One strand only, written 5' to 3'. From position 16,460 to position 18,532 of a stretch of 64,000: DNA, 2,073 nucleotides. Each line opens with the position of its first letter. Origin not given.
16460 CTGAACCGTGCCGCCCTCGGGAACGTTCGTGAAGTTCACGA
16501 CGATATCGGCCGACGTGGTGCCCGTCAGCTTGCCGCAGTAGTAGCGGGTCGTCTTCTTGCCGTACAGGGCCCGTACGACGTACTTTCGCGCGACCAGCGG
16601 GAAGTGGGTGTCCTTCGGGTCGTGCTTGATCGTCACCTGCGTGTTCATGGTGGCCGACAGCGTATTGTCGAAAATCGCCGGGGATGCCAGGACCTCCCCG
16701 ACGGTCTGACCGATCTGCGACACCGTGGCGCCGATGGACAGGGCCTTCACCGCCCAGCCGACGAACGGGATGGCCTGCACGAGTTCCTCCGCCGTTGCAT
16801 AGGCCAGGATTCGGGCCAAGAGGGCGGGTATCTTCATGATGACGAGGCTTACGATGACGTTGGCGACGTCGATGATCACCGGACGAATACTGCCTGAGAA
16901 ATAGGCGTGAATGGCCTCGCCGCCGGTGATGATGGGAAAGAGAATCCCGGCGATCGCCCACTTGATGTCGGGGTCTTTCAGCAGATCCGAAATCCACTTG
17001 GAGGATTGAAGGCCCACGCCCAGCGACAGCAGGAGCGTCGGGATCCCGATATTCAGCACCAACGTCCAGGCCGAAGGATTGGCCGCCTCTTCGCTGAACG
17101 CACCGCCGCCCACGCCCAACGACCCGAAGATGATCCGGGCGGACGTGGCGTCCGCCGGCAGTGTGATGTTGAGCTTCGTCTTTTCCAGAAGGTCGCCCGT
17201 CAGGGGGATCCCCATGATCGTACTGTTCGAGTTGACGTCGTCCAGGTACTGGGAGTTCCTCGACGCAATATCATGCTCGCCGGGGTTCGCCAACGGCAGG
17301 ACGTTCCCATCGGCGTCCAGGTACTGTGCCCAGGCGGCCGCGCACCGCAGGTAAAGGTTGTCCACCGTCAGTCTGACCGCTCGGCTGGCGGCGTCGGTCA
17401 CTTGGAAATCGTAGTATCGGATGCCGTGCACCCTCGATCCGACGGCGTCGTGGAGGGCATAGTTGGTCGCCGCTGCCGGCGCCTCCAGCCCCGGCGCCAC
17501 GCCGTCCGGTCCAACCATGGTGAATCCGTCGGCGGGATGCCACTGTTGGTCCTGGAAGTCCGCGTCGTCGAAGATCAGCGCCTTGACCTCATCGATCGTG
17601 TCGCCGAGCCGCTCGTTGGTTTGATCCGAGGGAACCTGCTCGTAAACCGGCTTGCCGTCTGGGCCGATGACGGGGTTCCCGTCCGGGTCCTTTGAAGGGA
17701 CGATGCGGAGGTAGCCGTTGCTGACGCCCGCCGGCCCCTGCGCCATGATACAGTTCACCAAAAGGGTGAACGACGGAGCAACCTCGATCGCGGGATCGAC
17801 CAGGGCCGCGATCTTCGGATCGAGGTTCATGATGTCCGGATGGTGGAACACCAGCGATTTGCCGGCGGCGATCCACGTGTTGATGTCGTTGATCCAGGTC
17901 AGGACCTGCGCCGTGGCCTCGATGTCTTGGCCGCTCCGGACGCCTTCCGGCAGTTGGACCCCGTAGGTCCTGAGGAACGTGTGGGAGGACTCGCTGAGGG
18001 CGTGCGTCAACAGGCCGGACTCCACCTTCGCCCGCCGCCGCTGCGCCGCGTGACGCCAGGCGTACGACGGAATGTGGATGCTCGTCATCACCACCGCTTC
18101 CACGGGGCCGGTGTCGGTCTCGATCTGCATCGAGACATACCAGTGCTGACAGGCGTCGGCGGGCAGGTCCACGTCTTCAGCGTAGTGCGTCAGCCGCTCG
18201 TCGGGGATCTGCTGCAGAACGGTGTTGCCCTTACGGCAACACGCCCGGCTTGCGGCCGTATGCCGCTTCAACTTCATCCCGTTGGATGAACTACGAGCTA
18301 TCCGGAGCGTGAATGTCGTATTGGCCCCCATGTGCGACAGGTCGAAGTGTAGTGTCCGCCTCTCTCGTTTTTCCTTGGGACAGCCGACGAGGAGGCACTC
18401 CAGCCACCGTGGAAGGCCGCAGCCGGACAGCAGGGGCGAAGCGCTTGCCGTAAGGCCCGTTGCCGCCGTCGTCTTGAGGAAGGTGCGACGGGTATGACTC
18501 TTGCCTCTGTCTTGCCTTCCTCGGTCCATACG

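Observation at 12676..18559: Two-gene operon: 1117-aa Tat-lipoprotein with a buried hydrophobic helical block plus a 780-aa pentapeptide-repeat lipoprotein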

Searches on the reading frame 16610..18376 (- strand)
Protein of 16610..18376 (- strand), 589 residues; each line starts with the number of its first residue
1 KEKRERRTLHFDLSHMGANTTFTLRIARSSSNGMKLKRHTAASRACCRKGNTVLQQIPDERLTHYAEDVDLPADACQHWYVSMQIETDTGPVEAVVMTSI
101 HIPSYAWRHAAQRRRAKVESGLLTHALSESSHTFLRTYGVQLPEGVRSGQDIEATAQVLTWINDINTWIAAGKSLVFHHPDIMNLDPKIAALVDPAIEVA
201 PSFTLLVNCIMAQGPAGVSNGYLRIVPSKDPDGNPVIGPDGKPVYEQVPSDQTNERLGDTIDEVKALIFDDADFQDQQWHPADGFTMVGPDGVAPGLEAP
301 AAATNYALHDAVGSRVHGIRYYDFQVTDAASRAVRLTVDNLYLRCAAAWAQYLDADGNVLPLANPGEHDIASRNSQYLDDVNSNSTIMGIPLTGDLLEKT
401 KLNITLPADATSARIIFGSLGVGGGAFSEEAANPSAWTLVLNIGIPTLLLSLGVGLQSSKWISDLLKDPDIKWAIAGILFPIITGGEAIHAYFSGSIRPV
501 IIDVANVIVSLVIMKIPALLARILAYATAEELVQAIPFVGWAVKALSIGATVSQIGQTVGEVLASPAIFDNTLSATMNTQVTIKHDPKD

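Call 57: search_protein_representatives(alignment_id=A5)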
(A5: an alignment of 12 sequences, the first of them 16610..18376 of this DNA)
Query: 12 sequences, 581 profile positions. Proteins with E-value up to 0.001 (for the whole library): 1014; up to 1e-10: 791; up to 1e-30: 465. The best 150 are listed.
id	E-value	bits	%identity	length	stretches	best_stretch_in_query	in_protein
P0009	3.2e-212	722.7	-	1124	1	1-581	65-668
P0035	5.0e-204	695.6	-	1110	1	2-581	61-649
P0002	2.7e-194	663.5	-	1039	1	2-581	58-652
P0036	7.3e-191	652.1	-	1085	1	3-581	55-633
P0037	4.7e-179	613.1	-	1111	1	3-581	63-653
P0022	4.0e-177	606.8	-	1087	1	1-581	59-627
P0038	2.0e-176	604.5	-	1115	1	2-581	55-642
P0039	4.1e-175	600.1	-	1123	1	3-581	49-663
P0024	6.4e-173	592.9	-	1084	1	2-581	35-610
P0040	4.9e-168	576.8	-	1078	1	3-581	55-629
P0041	1.7e-156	538.7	-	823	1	2-580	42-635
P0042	4.6e-152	524.0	-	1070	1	3-580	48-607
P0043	2.3e-148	511.8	-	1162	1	3-581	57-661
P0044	1.4e-146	505.9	-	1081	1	3-581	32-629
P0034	3.5e-140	484.8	-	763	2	1-377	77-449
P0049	1.1e-127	443.5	-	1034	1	4-581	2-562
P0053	9.6e-124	430.5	-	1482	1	2-581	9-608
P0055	2.3e-122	426.0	-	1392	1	1-581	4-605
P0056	2.2e-121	422.8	-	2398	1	2-581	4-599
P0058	9.6e-119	414.0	-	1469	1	2-581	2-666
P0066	1.0e-116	407.3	-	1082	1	2-580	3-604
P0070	6.0e-114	398.2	-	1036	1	2-581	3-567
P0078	2.7e-108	379.5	-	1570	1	6-581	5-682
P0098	2.0e-101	356.8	-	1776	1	2-581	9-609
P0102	7.2e-100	351.7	-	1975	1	8-581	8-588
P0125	1.2e-90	321.2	-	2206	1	9-581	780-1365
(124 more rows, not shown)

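Call 58: search_protein_families(library=pfam, proteins=[P0056, P0125, P0102, P0098, P0078], max_evalue=0.01)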
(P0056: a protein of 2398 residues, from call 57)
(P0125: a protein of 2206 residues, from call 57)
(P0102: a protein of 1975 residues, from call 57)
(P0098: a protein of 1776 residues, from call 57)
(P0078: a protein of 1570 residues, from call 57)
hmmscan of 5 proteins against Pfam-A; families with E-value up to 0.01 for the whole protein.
P0056 (2398 aa): 5 families
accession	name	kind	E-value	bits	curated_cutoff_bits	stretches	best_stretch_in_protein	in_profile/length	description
PF00805.28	Pentapeptide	-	3.4e-31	106.8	20.2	4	2001-2040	1-40/40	Pentapeptide repeats (8 copies)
PF13599.13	Pentapeptide_4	-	2.1e-20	73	38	3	1828-1878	23-73/78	Pentapeptide repeat region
PF13576.12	Pentapeptide_3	-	4.5e-16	59.2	27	2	1833-1876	1-47/48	Pentapeptide repeats (9 copies)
PF25296.1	Decapeptide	-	0.0024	18.1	45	0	1829-1877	18-66/74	Decapeptide repeat region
PF01436.27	NHL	-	0.0093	16.4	20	0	1021-1048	1-28/28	NHL repeat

P0125 (2206 aa): 1 family
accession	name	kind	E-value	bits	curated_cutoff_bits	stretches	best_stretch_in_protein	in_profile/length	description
PF02886.23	LBP_BPI_CETP_C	-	7.8e-10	39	23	1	266-370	28-132/238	LBP / BPI / CETP family, C-terminal domain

P0102 (1975 aa): 3 families
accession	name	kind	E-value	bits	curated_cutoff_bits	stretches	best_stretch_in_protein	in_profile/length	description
PF00805.28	Pentapeptide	-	2.4e-36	123.3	20.2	5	1428-1465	1-38/40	Pentapeptide repeats (8 copies)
PF13576.12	Pentapeptide_3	-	1e-17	64.5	27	2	1426-1468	2-47/48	Pentapeptide repeats (9 copies)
PF13599.13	Pentapeptide_4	-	7.6e-15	55.2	38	1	1427-1486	10-69/78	Pentapeptide repeat region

P0098 (1776 aa): 1 family
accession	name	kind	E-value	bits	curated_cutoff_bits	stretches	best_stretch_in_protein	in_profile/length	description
PF01436.27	NHL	-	0.0055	17.1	20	0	1095-1122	1-28/28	NHL repeat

P0078 (1570 aa): 0 families

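Call 60: list_cluster_members(proteins=[P0056, P0102, P0125, P0053, P0055, P0058, P0049, P0066, P0070, P0098])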
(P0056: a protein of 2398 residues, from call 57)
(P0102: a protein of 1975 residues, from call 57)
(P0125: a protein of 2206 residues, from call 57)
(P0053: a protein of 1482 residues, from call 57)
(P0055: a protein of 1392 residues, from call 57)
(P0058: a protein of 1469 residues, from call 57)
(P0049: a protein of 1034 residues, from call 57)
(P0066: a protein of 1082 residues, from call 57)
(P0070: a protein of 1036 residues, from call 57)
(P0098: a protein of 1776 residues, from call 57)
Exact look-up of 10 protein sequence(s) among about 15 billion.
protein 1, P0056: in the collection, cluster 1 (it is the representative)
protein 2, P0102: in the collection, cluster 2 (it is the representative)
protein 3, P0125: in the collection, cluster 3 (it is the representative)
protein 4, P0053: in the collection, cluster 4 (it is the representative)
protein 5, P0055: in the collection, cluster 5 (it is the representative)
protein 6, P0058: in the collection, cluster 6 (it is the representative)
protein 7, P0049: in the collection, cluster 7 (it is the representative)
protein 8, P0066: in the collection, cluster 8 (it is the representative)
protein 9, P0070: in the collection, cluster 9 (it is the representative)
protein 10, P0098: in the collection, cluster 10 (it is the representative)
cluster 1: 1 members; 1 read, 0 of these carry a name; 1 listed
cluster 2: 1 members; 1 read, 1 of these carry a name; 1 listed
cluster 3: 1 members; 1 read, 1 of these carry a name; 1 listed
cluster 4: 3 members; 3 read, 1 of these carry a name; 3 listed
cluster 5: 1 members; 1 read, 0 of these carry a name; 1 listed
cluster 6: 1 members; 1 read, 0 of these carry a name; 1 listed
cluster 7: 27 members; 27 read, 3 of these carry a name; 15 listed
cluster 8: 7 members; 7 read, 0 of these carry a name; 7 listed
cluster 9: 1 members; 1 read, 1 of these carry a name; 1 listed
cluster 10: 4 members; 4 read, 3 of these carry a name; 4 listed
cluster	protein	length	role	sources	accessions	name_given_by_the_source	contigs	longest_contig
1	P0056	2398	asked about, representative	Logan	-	-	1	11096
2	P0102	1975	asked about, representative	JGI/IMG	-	uncharacterized protein YjbI with pentapeptide repeats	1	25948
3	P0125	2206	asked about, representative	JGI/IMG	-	hypothetical protein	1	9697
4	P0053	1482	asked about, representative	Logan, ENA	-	-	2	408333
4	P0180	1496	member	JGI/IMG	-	hypothetical protein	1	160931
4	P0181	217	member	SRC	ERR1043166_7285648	-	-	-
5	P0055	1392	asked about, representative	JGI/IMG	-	-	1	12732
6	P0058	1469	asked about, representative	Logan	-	-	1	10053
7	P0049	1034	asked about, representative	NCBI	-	-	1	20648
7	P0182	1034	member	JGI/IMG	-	hypothetical protein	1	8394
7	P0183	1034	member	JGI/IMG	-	hypothetical protein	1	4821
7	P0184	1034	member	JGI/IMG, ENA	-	hypothetical protein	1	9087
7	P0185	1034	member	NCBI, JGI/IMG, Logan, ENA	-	-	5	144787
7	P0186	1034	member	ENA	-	-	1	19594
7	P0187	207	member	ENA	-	-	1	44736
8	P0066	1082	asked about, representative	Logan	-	-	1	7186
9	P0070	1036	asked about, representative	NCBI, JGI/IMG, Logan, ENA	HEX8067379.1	MAG TPA: hypothetical protein VF520_12740 [Thermoleophilaceae bacterium] | hypothetical protein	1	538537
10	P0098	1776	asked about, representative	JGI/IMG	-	hypothetical protein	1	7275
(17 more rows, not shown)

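Call 61: search_protein_families(library=pfam, proteins=[P0053], max_evalue=0.05)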
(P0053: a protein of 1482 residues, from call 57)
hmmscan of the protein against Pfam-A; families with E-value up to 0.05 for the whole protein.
P0053 (1482 aa): 2 families
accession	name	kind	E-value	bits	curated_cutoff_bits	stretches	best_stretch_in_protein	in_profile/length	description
PF01436.27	NHL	-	0.037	14.5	20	0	1034-1059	3-28/28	NHL repeat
PF01267.22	F-actin_cap_A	-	0.037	14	24.2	0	667-708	137-173/263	F-actin capping protein alpha subunit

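Call 82: search_dna_similar(query=window:16610-18376:-, collection=plasmids, mode=protein, max_evalue=0.00001, max_rows=20)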
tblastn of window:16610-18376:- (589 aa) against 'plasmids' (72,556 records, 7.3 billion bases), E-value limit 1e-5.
Records with a match: 1; places in all: 1; records where one place covers at least 80% of the query: 1.
Best place of each record, by identity: <60% 1.
By first word of the organism name: Xenorhabdus 1.
By predicted mobility (MOB-suite, as given by PLSDB): non-mobilizable 1.
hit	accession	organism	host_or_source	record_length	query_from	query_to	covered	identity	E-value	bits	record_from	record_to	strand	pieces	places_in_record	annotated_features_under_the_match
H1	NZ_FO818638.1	Xenorhabdus bovienii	-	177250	1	587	100%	24.0%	3e-23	112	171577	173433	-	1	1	hypothetical protein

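Call 83: get_annotated_region(hit=H1, flank=12000)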
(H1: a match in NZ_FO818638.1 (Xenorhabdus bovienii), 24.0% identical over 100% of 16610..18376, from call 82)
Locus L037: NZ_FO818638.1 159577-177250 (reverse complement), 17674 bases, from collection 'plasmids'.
description: Xenorhabdus bovienii strain CS03 plasmid megaplasmid, complete sequence
organism: Xenorhabdus bovienii (NCBI taxid 40576)
taxonomy: Bacteria; Pseudomonadota; Gammaproteobacteria; Enterobacterales; Morganellaceae; Xenorhabdus; Xenorhabdus bovienii
host: -; source: -; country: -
typing (MOB-suite, as given by PLSDB): non-mobilizable; replicon rep_cluster_1003
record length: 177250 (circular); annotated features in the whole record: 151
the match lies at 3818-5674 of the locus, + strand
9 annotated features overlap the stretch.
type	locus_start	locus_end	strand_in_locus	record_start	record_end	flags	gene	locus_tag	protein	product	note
CDS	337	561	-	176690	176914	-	-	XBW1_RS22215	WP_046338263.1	hypothetical protein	-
CDS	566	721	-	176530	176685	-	-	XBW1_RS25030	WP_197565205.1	hypothetical protein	-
CDS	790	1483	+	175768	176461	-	-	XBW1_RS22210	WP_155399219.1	IS6 family transposase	-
CDS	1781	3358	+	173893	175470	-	-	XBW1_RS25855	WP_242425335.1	hypothetical protein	-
CDS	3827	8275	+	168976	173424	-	-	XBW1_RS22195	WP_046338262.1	hypothetical protein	-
CDS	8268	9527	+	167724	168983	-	-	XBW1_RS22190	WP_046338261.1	hypothetical protein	-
CDS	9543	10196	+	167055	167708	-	-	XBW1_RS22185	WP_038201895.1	hypothetical protein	-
CDS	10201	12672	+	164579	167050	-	-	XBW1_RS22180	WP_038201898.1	pentapeptide repeat-containing protein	-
CDS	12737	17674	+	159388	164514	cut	-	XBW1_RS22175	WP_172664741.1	type I polyketide synthase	-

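Call 85: search_dna_similar(query=window:16610-18376:-, collection=phages, mode=protein, max_evalue=0.00001, max_rows=10)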
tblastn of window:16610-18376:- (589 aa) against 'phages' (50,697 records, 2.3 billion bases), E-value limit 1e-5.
No match.

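Call 88: search_protein_families(library=pfam, proteins=[L037:3827-8275:+, L037:1781-3358:+, L037:8268-9527:+, L037:9543-10196:+, L037:10201-12672:+], max_evalue=0.01)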
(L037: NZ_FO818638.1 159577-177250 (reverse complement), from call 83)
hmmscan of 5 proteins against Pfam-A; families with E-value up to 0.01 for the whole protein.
L037:3827-8275:+ (1482 aa): 0 families

L037:1781-3358:+ (525 aa): 0 families

L037:8268-9527:+ (419 aa): 0 families

L037:9543-10196:+ (217 aa): 1 family
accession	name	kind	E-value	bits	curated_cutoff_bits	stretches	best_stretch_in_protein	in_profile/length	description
PF01391.23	Collagen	-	0.00025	21.2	27.2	1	9-61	1-53/60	Collagen triple helix repeat (20 copies)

L037:10201-12672:+ (823 aa): 5 families
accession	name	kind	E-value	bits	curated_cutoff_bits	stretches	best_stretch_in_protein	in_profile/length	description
PF00805.28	Pentapeptide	-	1.6e-58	194.2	20.2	11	308-341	6-39/40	Pentapeptide repeats (8 copies)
PF13599.13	Pentapeptide_4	-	1.1e-33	115.6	38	5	264-339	2-77/78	Pentapeptide repeat region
PF13576.12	Pentapeptide_3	-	8.8e-29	99.9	27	1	301-342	2-46/48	Pentapeptide repeats (9 copies)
PF25296.1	Decapeptide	-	0.0005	20.3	45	0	273-341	5-73/74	Decapeptide repeat region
PF23894.2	LD_SV2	-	0.0092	16.7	29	0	271-338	23-90/92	SV2A/B/C luminal domain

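Call 89: search_solved_structures(query=A5, max_evalue=10)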
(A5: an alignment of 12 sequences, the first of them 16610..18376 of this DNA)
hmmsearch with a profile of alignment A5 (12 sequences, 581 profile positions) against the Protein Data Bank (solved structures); distinct sequences matched with E-value up to 10: 2.
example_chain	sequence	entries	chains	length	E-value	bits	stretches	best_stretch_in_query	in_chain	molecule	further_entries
8g9j_A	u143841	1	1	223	0.0094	17.8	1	453-549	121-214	THR1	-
8g9k_A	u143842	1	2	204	0.39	12.4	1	453-548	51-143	THR2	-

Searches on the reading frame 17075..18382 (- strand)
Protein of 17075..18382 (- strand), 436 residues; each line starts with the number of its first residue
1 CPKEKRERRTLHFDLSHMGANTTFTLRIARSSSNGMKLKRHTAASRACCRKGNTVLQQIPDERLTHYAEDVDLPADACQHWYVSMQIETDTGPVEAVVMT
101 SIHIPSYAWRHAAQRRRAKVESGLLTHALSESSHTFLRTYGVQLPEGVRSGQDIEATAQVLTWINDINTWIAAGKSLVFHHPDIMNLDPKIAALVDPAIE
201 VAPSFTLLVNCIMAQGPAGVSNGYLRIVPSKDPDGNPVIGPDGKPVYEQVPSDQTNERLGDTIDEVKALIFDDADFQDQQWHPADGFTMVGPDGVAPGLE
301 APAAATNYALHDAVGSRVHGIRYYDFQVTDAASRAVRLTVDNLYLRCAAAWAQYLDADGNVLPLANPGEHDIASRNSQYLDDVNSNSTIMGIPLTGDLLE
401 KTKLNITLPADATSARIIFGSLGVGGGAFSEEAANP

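Call 42: predict_structure(alignment_id=A4)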
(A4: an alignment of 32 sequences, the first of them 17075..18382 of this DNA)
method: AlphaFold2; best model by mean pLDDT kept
length: 436 residues; sequences in the alignment: 32
mean_pLDDT: 85.3   pTM: 0.68
mean pLDDT of the five models: 85.3, 84.2, 83.6, 82.8, 81.4
residues with pLDDT >= 90: 271; 70-90: 94; 50-70: 32; < 50: 39
segments of 3 or more residues with pLDDT < 50: 282-287, 292-303, 390-392, 422-436
pLDDT, mean of each block of 10 residues (from residue 1): 77 95 94 96 98 97 98 92 95 94 97 97 96 95 97 98 97 96 85 95 96 95 93 86 89 94 93 78 43 40 64 75 90 92 78 92 78 74 70 62 93 88 41 38
secondary structure, 60 per line:
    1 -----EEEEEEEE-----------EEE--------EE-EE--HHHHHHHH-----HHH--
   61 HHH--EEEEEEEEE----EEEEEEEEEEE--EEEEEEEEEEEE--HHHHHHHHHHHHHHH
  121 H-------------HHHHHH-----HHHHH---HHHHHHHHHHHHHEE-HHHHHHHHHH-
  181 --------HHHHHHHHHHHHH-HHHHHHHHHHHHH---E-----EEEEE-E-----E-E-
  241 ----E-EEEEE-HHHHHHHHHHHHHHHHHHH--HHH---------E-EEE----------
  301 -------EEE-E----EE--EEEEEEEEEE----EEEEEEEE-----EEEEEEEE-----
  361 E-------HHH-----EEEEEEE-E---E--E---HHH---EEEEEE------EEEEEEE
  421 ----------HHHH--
elements in order: E6-13 E25-27 H43-50 E66-74 E79-89 E92-103 H106-121 H135-140 H146-150 H154-166 H170-179 H189-201 H203-215 E225-229 E247-251 H253-271 E288-290 E308-310 E321-330 E335-342 E348-355 E377-383 E402-407 E414-420 H431-434

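Call 46: fold_search(model_id=the predicted structure, library=pdb)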
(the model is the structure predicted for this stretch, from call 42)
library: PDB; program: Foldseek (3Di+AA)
matches with E <= 10: 1614; with E <= 0.001: 0
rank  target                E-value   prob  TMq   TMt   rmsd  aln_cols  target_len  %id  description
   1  4gio_A                1.5e-02  1.00  0.15  0.53   3.6       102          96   14  Crystal structure of Campylobacter jejuni cj0090 (released 2012-09-26)
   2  3o0l_B                3.3e-02  0.98  0.16  0.53  13.9       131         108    7  Crystal structure of a Pfam DUF1425 family member (Shew_1734) from Shewanella sp. pv-4 at 1.81 a resolution (released 2010-08-04)
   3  6hpd                  3.7e-02  0.30  0.10  0.06   9.2       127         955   12  The structure of a beta-glucuronidase from glycoside hydrolase family 2 (released 2019-07-24)
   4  8fk7_A                3.9e-02  0.94  0.13  0.35   3.9       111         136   11  Structure of the Pyrobaculum calidifontis flagellar-like archaeal type IV pilus (released 2023-06-28)
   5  8tar_L                7.6e-02  0.12  0.10  0.18  15.0       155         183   12  APC/C-CDH1-UBE2C-Ubiquitin-CyclinB-NTD (released 2023-09-27)
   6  3bga_B                8.1e-02  0.41  0.12  0.06   6.1       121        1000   10  Crystal structure of beta-galactosidase from Bacteroides thetaiotaomicron VPI-5482 (released 2007-12-11)
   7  3o0l_A                8.5e-02  0.97  0.15  0.50   3.9       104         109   10  Crystal structure of a Pfam DUF1425 family member (Shew_1734) from Shewanella sp. pv-4 at 1.81 a resolution (released 2010-08-04)
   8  8yk5_B                1.1e-01  0.25  0.10  0.07  12.3       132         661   13  Structure of glycerophosphoethanolamine ethanolaminephosphodiesterase from Streptomyces sanglieri (released 2024-04-03)
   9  1zld                  1.2e-01  0.30  0.11  0.35   7.8       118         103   10  Crystal structure of a RGD-containing host-selective toxin: Pyrenophora tritici-repentis Ptr ToxA (released 2005-08-16)
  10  7skp_B                1.3e-01  0.96  0.13  0.59   3.0       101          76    7  De novo synthetic protein DIG14 (tetragonal space group) (released 2022-10-12)
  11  4kh9_A                1.3e-01  0.20  0.12  0.13  23.6       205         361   10  Crystal structure of a DUF4785 family protein (lpg0956) from Legionella pneumophila subsp. pneumophila str. Philadelph (released 2013-07-03)
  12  9qxq                  1.3e-01  0.02  0.09  0.05  22.9       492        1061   11  native structure of full-length pesticidal protein Cry1Ca18 at pH9, from crystals formed in vivo (released 2026-02-11)
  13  5khr_L                1.5e-01  0.10  0.08  0.16  14.6       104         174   13  Model of human Anaphase-promoting complex/Cyclosome complex (APC15 deletion mutant) in complex with the E2 UBE2C/UBCH1 (released 2016-08-24)
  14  5jpn_B                1.6e-01  0.14  0.13  0.09  23.0       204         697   10  Structure of human complement C4 rebuilt using iMDFF (released 2016-08-10)
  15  1zle_B                1.8e-01  0.38  0.11  0.33   5.6        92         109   10  Crystal structure of a RGD-containing host-selective toxin: Pyrenophora tritici-repentis Ptr ToxA (released 2005-08-16)
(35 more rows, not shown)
